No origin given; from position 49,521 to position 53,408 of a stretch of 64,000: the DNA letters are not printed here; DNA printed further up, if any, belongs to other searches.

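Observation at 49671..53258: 1195-aa lipoprotein combining 7 near-identical fn3 domains with a plant-receptor-kinase-style LRR ectodomain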

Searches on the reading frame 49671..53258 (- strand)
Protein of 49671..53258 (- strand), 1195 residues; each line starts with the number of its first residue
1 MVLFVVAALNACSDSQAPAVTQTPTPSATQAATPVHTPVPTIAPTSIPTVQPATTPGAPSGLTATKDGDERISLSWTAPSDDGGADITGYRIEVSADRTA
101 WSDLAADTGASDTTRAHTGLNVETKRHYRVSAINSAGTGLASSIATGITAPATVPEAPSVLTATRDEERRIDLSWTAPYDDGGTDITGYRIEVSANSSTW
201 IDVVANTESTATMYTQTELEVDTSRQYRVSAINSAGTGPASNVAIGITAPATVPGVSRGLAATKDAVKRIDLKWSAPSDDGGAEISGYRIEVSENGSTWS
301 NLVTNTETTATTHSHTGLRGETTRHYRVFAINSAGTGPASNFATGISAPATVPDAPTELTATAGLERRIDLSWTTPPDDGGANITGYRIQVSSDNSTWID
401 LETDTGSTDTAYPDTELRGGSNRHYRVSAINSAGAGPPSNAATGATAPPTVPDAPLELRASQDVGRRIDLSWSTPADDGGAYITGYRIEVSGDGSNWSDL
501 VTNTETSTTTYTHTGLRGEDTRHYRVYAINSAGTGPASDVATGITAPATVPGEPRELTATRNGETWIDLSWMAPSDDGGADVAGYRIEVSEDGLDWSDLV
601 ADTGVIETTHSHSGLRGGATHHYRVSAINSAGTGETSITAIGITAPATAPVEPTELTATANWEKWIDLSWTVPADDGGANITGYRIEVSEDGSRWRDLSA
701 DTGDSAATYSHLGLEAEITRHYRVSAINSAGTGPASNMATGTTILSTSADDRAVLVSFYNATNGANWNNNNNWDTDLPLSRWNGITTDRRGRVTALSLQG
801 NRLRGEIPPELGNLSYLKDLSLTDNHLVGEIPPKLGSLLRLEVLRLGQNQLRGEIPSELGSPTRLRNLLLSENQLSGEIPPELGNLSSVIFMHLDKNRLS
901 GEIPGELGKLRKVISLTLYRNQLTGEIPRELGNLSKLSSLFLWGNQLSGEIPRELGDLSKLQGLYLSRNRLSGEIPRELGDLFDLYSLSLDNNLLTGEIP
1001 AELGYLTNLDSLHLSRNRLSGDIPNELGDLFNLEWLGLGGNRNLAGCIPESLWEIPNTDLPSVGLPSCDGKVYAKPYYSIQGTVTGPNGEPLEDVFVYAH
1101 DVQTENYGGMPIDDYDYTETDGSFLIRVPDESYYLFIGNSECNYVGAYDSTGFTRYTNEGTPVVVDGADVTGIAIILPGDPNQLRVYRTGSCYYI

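Call 3: search_protein_families(library=pfam, proteins=[window:49671-53258:-], max_evalue=0.01)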
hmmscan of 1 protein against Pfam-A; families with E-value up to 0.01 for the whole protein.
window:49671-53258:- (1195 aa): 13 families
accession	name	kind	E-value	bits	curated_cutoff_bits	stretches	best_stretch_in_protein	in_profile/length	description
PF00041.27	fn3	-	7.1e-80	263.7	25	7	354-443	1-82/84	Fibronectin type III domain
PF25788.1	Ig_Rha78A_N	-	7e-40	136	27.4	5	366-443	17-98/105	Rha78A-like, N-terminal immunoglobulin domain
PF22633.2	F5_F8_type_C_2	-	1.8e-29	102.6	27.8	3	265-327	30-90/91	NedA-like, galactose-binding domain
PF00754.31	F5_F8_type_C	-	4.7e-29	101.5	28.2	4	353-409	31-90/127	F5/8 type C domain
PF00560.39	LRR_1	-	1.2e-28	93.4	20.6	0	864-886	1-23/23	Leucine Rich Repeat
PF25059.1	FN3_DSCAM-DSCAML_C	-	2.3e-22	79.5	39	0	179-240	13-73/89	DSCAM/DSCAML C-terminal Fn3-like domain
PF23598.1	LRR_14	-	3.5e-17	62.6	40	2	929-1038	41-146/353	Leucine-rich repeat region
PF13855.12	LRR_8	-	1.5e-16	60.3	27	4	985-1042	3-60/61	Leucine rich repeat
PF14292.12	SusE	-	1.4e-12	48.2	25.2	0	468-514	35-80/106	SusE outer membrane protein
PF12799.13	LRR_4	-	2.6e-12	47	27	0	936-971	2-36/44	Leucine Rich repeats (2 copies)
PF25519.1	ILCR1_N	-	3.3e-07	30.8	27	0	368-396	69-97/164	ILCR1 N-terminal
PF20242.3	Emfourin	-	0.0024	18.7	27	0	276-311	47-80/91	Emfourin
PF13620.12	CarboxypepD_reg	-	0.0024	18.6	32.3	1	1079-1137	1-54/82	Carboxypeptidase regulatory-like domain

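Call 5: search_protein_families(library=ncbifam, proteins=[window:49671-53258:-], max_evalue=0.01)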
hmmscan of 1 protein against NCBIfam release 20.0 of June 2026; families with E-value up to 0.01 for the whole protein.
window:49671-53258:- (1195 aa): 6 families
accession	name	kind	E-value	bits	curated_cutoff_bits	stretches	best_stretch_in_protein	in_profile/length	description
NF041400.1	XopAE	equivalog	2.8e-21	76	600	2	903-1052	35-181/478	type III secretion system effector XopAE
NF041381.1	XopAC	subfamily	3.1e-21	75.6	450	3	926-1045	80-197/451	XopAC/AvrAC family type III secretion system effector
NF047464.1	FibnectbindLIC11051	equivalog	1.5e-20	73.3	1000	2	864-1041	489-660/685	LIC_11051 family fibronectin-binding protein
NF041351.1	XopL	equivalog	2.4e-06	26.5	500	1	793-1015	53-255/497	type III secretion system leucine-rich repeat domain-containing effector XopL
TIGR03056.1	bchO_mg_che_rel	equivalog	0.00037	19.6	172.55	0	289-338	17-67/278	alpha/beta fold hydrolase BchO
TIGR04134.1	lipo_with_rSAM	hypoth_equivalog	0.00083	19.4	39.8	1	1072-1128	32-91/150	radical SAM-associated putative lipoprotein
